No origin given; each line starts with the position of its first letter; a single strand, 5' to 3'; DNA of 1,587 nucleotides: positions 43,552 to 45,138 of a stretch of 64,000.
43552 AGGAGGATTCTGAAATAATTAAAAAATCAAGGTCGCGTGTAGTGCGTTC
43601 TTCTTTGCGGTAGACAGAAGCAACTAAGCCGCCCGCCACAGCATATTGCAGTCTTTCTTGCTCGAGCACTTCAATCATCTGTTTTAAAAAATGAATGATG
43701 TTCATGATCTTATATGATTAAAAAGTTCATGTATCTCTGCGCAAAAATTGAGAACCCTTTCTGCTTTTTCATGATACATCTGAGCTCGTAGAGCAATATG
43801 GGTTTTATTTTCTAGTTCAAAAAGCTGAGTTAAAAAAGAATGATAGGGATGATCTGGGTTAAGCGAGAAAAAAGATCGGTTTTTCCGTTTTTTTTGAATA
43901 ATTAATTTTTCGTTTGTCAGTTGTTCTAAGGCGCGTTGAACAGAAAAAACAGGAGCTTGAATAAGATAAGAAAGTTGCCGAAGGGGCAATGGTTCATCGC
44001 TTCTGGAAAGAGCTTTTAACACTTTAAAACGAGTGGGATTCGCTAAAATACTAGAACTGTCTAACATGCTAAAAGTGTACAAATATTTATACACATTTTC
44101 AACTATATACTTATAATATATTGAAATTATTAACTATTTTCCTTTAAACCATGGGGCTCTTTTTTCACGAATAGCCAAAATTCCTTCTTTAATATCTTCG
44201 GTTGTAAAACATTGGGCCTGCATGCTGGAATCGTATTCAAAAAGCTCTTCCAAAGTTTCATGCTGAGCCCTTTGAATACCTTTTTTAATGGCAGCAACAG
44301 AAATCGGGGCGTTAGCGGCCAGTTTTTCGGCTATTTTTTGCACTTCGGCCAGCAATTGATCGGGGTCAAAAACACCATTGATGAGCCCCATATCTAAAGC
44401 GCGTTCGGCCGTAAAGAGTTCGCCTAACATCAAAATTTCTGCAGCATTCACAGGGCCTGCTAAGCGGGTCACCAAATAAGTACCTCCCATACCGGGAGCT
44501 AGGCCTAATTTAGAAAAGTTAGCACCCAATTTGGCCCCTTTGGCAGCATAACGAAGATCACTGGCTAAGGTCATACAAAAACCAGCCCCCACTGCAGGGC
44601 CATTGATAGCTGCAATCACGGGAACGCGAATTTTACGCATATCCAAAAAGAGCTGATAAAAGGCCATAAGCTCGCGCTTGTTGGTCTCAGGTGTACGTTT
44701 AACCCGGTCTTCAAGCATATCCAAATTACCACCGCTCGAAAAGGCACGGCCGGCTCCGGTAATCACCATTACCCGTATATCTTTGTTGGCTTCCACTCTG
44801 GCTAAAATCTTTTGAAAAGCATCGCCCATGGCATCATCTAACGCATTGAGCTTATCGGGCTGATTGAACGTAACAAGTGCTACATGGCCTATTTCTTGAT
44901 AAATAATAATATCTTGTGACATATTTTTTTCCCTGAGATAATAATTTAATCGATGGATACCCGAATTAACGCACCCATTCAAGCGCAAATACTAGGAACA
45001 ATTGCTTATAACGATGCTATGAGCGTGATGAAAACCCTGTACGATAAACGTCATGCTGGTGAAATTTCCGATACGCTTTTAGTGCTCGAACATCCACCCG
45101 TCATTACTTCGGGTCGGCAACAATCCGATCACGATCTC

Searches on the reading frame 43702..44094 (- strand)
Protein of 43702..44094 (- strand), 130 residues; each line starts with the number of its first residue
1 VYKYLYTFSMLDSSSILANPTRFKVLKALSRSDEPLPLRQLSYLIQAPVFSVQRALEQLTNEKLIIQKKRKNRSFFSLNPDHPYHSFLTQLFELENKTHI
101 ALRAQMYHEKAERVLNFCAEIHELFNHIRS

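Call 3: search_protein_families(library=pfam, proteins=[window:43702-44094:-], max_evalue=1)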
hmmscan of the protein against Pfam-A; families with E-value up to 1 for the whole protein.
window:43702-44094:- (130 aa): 8 families
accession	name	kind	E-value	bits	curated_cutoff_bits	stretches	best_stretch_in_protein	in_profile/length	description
PF12840.13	HTH_20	-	0.0014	19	27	1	17-48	1-31/51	Helix-turn-helix domain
PF09339.16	HTH_IclR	-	0.0016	18.6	22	1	23-65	6-48/52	IclR helix-turn-helix domain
PF08100.18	Dimerisation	-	0.0032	17.7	25.6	1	11-80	16-85/93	O-methyltransferase dimerisation domain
PF07106.19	TBPIP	-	0.037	14.4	22.8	1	51-68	34-51/62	TBPIP/Hop2 winged helix domain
PF14277.12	DUF4364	-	0.039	14.2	26.9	1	28-80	8-64/162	Domain of unknown function (DUF4364)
PF25212.1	HVO_A0114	-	0.042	14.1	27.6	1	11-72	13-73/84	HVO_A0114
PF00392.27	GntR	-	0.097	12.8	27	1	31-71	19-60/64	Bacterial regulatory proteins, gntR family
PF25213.1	HVO_A0261_N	-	0.11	12.9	35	1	17-69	8-58/86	HVO_A0261 N-terminal domain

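Call 4: search_protein_families(library=padloc, proteins=[window:43702-44094:-], max_evalue=1)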
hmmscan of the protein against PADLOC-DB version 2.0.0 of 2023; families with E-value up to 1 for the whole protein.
window:43702-44094:- (130 aa): 4 families
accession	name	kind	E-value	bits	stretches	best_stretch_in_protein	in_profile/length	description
PDLC04368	PDC-M05A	-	4.4e-08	31.2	1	13-93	6-87/201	-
PDLC01438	Csa3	-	2.3e-05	22.6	1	15-93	143-215/305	"CAS-I,CAS-II,CAS-III,CAS-IV,CAS-V,CAS-VI; associated_signaling"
PDLC01720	Csa3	-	0.0025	16.4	1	15-100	20-94/118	Csa3_1_CAS-I-II-III-IV-V-VI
PDLC01875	CARF3--CARF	-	0.0032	15.3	1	23-81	149-206/219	-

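Call 5: search_protein_families(library=ncbifam, proteins=[window:43702-44094:-], max_evalue=1)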
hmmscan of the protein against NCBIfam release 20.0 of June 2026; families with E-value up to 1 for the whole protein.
window:43702-44094:- (130 aa): 4 families
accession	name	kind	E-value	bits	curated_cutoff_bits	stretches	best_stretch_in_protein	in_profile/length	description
NF033788.1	HTH_metalloreg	subfamily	2.7e-07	30.3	55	1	15-83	6-73/77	metalloregulator ArsR/SmtB family transcription factor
NF005061.0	PRK06474.1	equivalog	0.0083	16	121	1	14-73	5-66/178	hypothetical protein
NF033789.1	repress_SdpR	subfamily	0.0097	15.8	100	1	17-79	5-65/79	autorepressor SdpR family transcription factor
NF040939.2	trans_reg_lrs14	equivalog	0.012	15.6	90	1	21-73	22-74/103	Lrs14 family HTH-type transcriptional regulator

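Call 20: find_homologous_proteins(query=window:43702-44067:-, max_evalue=0.001)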
Query window:43702-44067:- (121 aa): 1 proteins with E <= 0.001 among 8 candidates.
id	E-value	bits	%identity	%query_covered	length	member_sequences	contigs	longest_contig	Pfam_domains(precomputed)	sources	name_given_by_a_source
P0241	2.8e-23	100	43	99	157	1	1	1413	-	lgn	-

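Call 27: search_protein_families(library=pfam, alignment_id=A2, max_evalue=0.1)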
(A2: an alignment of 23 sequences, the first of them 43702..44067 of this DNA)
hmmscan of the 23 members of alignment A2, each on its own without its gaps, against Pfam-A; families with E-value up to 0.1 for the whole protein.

A. member 1, window:43702-44067:- (121 aa): 8 families
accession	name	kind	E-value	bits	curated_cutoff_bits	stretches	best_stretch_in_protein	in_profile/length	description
PF12840.13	HTH_20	-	0.0012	19.2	27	1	8-39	1-31/51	Helix-turn-helix domain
PF09339.16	HTH_IclR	-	0.0015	18.7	22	1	14-56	6-48/52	IclR helix-turn-helix domain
PF08100.18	Dimerisation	-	0.0061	16.8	25.6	1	5-71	19-85/93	O-methyltransferase dimerisation domain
PF14277.12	DUF4364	-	0.032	14.5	26.9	1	19-71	8-64/162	Domain of unknown function (DUF4364)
PF07106.19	TBPIP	-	0.034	14.5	22.8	1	42-59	34-51/62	TBPIP/Hop2 winged helix domain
PF25212.1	HVO_A0114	-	0.083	13.1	27.6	0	10-63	21-73/84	HVO_A0114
PF00392.27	GntR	-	0.083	13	27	0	22-62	19-60/64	Bacterial regulatory proteins, gntR family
PF25213.1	HVO_A0261_N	-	0.088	13.1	35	0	8-60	8-58/86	HVO_A0261 N-terminal domain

B. families by the number of members that match (of 23 scanned): 36 families (the first 25 are shown)
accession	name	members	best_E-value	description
PF25213.1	HVO_A0261_N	8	5e-05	HVO_A0261 N-terminal domain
PF25212.1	HVO_A0114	7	0.0021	HVO_A0114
PF09339.16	HTH_IclR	6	0.00096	IclR helix-turn-helix domain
PF00392.27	GntR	6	0.0027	Bacterial regulatory proteins, gntR family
PF01047.28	MarR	3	0.00047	MarR family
PF13545.12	HTH_Crp_2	3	0.0022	Crp-like helix-turn-helix domain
PF01978.25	TrmB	3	0.0095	Sugar-specific transcriptional regulator TrmB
PF09202.17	Rio2_N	3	0.01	Rio2, N-terminal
PF24033.1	DUF7342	3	0.061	Family of unknown function (DUF7342)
PF12802.13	MarR_2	2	0.0025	MarR family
PF08100.18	Dimerisation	2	0.0061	O-methyltransferase dimerisation domain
PF07106.19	TBPIP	2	0.013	TBPIP/Hop2 winged helix domain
PF14502.12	HTH_41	2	0.019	Helix-turn-helix domain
PF13412.12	HTH_24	1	0.00012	Winged helix-turn-helix DNA-binding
PF12840.13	HTH_20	1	0.0012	Helix-turn-helix domain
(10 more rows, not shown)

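Call 28: search_solved_structures(query=A2, max_evalue=1, show_alignments=1)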
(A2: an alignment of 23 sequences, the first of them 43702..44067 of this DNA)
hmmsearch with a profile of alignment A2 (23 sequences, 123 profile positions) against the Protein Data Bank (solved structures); distinct sequences matched with E-value up to 1: 65 (the best 60 are shown).
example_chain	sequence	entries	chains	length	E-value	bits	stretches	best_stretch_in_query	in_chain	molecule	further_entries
7ueb_E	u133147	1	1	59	0.002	21.3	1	12-61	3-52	PscE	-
9t6r_A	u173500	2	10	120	0.0058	19.8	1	3-89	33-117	Lmo1102 protein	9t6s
4ggg_A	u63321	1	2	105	0.006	19.8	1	2-82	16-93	Repressor protein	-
6cda_A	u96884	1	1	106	0.011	19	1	2-82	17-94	ArsR family transcriptional regulator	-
9t6t_A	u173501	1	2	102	0.016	18.4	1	3-75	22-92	Lmo1102 protein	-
2kjb_A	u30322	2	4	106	0.021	18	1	2-82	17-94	CzrA protein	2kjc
1r1u_A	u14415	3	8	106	0.021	18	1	2-82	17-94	repressor protein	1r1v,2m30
1r22_A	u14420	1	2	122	0.024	17.8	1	3-75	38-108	Transcriptional repressor smtB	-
1u2w_A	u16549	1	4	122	0.025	17.8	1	4-79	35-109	Cadmium efflux system accessory protein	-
6cdb_A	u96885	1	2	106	0.03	17.6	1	2-82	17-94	ArsR family transcriptional regulator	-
3r0a_A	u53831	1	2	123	0.043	17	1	32-87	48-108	Putative transcriptional regulator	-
3a0r_A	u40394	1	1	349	0.063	16.5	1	31-88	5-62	Sensor protein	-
1r1t_A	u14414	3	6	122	0.063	16.5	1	3-75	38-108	Transcriptional repressor smtB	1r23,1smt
2xrn_A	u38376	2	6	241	0.11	15.7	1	15-56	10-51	HTH-TYPE TRANSCRIPTIONAL REGULATOR TTGV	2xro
6sbs_A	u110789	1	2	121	0.14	15.4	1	29-83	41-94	Regulatory protein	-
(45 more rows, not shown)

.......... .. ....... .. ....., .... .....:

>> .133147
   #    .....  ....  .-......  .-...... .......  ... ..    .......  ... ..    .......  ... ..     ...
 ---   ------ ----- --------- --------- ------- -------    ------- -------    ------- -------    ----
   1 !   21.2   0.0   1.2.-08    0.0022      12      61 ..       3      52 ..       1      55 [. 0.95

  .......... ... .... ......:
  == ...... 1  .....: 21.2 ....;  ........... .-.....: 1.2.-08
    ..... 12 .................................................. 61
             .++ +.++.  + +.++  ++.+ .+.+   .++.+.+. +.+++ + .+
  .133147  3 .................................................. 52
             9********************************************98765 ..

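Call 48: search_protein_representatives(protein=window:43702-44067:-)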
Query: 121 residues. Proteins with E-value up to 0.001 (for the whole library): 187; up to 1e-10: 57; up to 1e-30: 0. The best 150 are listed.
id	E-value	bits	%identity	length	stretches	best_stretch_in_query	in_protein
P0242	5.4e-23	97.5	44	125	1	6-117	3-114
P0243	5.9e-22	94.1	46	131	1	1-109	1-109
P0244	6.0e-22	94.1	42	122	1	1-120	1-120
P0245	9.4e-21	90.2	40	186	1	2-116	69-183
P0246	1.3e-20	89.8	46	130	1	1-111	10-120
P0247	2.2e-19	85.9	44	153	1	2-109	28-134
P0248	2.5e-19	85.7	42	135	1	1-115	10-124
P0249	5.0e-19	84.7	39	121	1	8-120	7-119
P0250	7.7e-19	84.1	42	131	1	1-111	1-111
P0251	8.2e-19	84.0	38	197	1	1-110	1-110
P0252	2.0e-18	82.8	40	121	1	1-117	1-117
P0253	2.3e-18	82.6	34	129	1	1-117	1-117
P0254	3.1e-18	82.1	35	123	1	3-120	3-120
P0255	6.0e-18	81.2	40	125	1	9-118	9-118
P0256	9.4e-18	80.6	37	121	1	9-118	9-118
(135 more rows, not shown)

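Call 57: predict_structure(alignment_id=A3)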
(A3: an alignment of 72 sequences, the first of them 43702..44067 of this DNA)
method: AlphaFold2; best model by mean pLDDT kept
length: 121 residues; sequences in the alignment: 72
mean_pLDDT: 96.1   pTM: 0.80
mean pLDDT of the five models: 96.1, 95.7, 95.6, 95.3, 94.5
residues with pLDDT >= 90: 113; 70-90: 6; 50-70: 2; < 50: 0
segments of 3 or more residues with pLDDT < 50: none
pLDDT, mean of each block of 10 residues (from residue 1): 82 97 97 98 98 98 97 96 97 98 98 97 92
secondary structure, 60 per line:
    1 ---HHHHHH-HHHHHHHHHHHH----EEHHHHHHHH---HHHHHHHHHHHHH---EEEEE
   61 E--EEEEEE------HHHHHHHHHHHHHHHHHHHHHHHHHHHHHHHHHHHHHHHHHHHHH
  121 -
elements in order: H4-9 H11-22 H29-36 H40-52 E56-61 E64-69 H76-120

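Call 60: fold_search(model_id=the predicted structure, library=pdb)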
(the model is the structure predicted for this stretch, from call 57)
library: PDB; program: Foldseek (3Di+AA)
matches with E <= 10: 1660; with E <= 0.001: 67
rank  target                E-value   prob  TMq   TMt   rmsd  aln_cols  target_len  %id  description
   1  1smt_A                5.9e-05  1.00  0.54  0.65   2.3        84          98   23  SMTB REPRESSOR FROM SYNECHOCOCCUS PCC7942 (released 1997-12-03)
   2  1smt_B                6.7e-05  1.00  0.54  0.64   2.3        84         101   23  SMTB REPRESSOR FROM SYNECHOCOCCUS PCC7942 (released 1997-12-03)
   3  1r23_A                7.2e-05  1.00  0.54  0.62   2.4        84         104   24  Crystal structure of the cyanobacterial metallothionein repressor SmtB in the Zn1-form (one Zn(II) per dimer) (released 2004-05-18)
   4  1r1t_B                8.7e-05  1.00  0.54  0.65   2.3        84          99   23  Crystal structure of the cyanobacterial metallothionein repressor SmtB in the apo-form (released 2004-05-18)
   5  1r22_B                9.3e-05  1.00  0.53  0.65   2.1        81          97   23  Crystal structure of the cyanobacterial metallothionein repressor SmtB (C14S/C61S/C121S mutant) in the Zn2alpha5-form (released 2004-05-18)
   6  1r23_B                1.1e-04  1.00  0.52  0.63   2.7        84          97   24  Crystal structure of the cyanobacterial metallothionein repressor SmtB in the Zn1-form (one Zn(II) per dimer) (released 2004-05-18)
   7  3jth_B                1.2e-04  1.00  0.58  0.74   1.9        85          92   16  Crystal structure of a transcriptional regulator HlyU from Vibrio vulnificus CMCP6 (released 2010-03-16)
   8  4a6d                  1.7e-04  1.00  0.47  0.17   3.6        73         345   15  Crystal structure of human N-acetylserotonin methyltransferase (ASMT) in complex with SAM (released 2012-11-07)
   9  3bj6_B                1.7e-04  1.00  0.57  0.47   8.3       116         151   16  Crystal structure of MarR family transcription regulator SP03579 (released 2007-12-18)
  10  3bj6_A                1.7e-04  1.00  0.57  0.47   8.3       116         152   16  Crystal structure of MarR family transcription regulator SP03579 (released 2007-12-18)
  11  3cuo_C                2.8e-04  1.00  0.57  0.70   2.0        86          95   15  Crystal structure of the predicted DNA-binding transcriptional regulator from E. coli (released 2008-06-17)
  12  4ooi_C                2.8e-04  1.00  0.54  0.68   2.1        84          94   20  Reduced HlyU from Vibrio cholerae N16961 (released 2014-12-31)
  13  6cdb_A                3.0e-04  1.00  0.53  0.65   4.0        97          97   13  Crystal Structure of V66L CzrA in the Zn(II)bound state (released 2018-07-11)
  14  2nnn_A                3.2e-04  1.00  0.52  0.47   2.8        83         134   20  Crystal structure of probable transcriptional regulator from Pseudomonas aeruginosa (released 2006-11-21)
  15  3oop                  3.2e-04  1.00  0.56  0.49   3.4        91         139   20  The structure of a protein with unknown function from Listeria innocua Clip11262 (released 2010-09-22)
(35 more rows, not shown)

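Call 65: list_cluster_members(proteins=[window:43705-44067:-, window:43705-44094:-, P0001, P0121])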
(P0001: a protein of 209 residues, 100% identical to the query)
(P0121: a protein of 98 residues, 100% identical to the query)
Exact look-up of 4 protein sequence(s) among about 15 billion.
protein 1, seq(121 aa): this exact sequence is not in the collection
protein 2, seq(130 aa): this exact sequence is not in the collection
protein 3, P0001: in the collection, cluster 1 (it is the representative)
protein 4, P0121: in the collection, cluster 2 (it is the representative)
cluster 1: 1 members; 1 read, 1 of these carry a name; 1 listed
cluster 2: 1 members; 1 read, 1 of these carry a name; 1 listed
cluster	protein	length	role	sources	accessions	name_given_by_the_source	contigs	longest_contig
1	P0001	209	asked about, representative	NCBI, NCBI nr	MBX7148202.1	nucleotidyl transferase AbiEii/AbiGii toxin family protein [bacterium]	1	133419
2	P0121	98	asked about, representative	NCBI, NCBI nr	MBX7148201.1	GIY-YIG nuclease family protein [bacterium]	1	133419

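Call 71: search_protein_families(library=phrogs, proteins=[window:43702-44067:-], max_evalue=0.01)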
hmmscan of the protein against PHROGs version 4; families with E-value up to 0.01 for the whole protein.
window:43702-44067:- (121 aa): 1 family
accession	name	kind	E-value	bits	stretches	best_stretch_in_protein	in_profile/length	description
phrog_37740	-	unknown function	0.0014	20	1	11-61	23-73/86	-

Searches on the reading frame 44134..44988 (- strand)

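Call 3: search_protein_families(library=pfam, proteins=[window:44134-44988:-], max_evalue=1)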
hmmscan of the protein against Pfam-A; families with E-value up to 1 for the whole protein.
window:44134-44988:- (284 aa): 4 families
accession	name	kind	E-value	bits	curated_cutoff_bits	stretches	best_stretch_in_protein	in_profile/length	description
PF00378.25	ECH_1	-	3e-58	197.6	27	1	35-283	5-250/251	Enoyl-CoA hydratase/isomerase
PF16113.10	ECH_2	-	5.3e-32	112.1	27.2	2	37-206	2-171/335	Enoyl-CoA hydratase/isomerase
PF25145.1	NfeD1b_N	-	0.025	14.6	40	1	116-156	54-94/189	NfeD1b, N-terminal domain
PF14417.12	MEDS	-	0.13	12.5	29.8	1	179-257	51-129/161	MEDS: MEthanogen/methylotroph, DcmR Sensory domain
